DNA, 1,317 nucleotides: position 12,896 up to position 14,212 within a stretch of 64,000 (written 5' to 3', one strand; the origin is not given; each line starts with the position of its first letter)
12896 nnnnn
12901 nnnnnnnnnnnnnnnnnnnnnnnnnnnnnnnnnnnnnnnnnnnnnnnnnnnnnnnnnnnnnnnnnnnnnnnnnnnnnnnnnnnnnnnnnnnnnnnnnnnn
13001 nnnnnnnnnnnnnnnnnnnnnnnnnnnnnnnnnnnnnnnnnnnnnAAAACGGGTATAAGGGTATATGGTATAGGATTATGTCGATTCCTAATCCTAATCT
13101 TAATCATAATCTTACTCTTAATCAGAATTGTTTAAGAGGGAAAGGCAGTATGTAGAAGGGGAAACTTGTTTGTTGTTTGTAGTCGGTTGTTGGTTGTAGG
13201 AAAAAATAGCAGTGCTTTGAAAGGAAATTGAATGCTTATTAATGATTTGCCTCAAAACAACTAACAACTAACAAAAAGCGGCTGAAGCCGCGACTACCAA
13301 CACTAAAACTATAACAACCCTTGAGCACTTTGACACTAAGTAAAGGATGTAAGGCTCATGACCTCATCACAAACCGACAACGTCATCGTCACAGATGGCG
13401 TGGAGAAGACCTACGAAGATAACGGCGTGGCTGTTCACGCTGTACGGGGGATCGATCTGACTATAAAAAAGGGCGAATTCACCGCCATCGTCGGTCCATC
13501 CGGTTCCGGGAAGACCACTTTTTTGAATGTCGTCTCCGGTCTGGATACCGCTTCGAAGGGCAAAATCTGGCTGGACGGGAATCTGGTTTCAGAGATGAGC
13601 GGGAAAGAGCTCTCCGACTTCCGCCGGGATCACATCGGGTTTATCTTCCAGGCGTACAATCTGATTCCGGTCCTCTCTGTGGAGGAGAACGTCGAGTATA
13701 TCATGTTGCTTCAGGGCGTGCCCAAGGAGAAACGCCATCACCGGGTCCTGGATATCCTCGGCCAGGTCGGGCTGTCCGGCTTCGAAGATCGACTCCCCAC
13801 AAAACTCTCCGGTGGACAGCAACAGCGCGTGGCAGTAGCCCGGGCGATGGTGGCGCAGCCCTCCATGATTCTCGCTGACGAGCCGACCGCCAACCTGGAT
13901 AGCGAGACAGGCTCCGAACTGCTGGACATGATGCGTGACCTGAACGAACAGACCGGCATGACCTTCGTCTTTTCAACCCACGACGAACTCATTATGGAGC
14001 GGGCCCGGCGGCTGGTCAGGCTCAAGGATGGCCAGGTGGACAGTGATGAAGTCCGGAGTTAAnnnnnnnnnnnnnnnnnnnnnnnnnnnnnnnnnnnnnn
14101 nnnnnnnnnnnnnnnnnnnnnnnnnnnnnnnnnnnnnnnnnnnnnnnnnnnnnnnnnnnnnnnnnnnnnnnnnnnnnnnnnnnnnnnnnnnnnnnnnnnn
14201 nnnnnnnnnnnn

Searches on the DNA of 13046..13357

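Call 68: search_rna_families(source=window, start=13046, end=13357, threshold=evalue, max_evalue=5)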
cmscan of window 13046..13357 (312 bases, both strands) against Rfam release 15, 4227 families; matches with E-value up to 5: 2.
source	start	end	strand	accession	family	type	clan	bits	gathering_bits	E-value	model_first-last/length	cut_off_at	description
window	13196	13298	+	RF02747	FtrA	Gene; sRNA;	-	19.9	134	1.4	1-111/111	no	Francisella sRNA A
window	13186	13320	-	RF01479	rli48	Gene; sRNA;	-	16.8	100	2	1-149/149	no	Listeria sRNA rli48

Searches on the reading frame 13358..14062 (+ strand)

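Call 12: search_protein_families(library=pfam, proteins=[window:13358-14062:+])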
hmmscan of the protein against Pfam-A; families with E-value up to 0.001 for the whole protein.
window:13358-14062:+ (234 aa): 6 families
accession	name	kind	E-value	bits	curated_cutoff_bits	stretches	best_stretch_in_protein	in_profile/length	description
PF00005.33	ABC_tran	-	8.5e-36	124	25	1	30-178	2-137/137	ABC transporter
PF13304.12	AAA_21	-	4.1e-09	37.4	27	0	41-64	1-24/304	AAA domain, putative AbiEii toxin, Type IV TA system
PF02463.25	SMC_N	-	1.2e-08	35.1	40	1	39-224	24-213/220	RecF/RecN/SMC N terminal domain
PF13401.12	AAA_22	-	0.00041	21.1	27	0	39-210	5-125/130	AAA domain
PF13481.12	AAA_25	-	0.00076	19.6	27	0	35-76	29-68/195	AAA domain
PF13555.12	AAA_29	-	0.00087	19.4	27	0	33-57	16-40/61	P-loop containing region of AAA domain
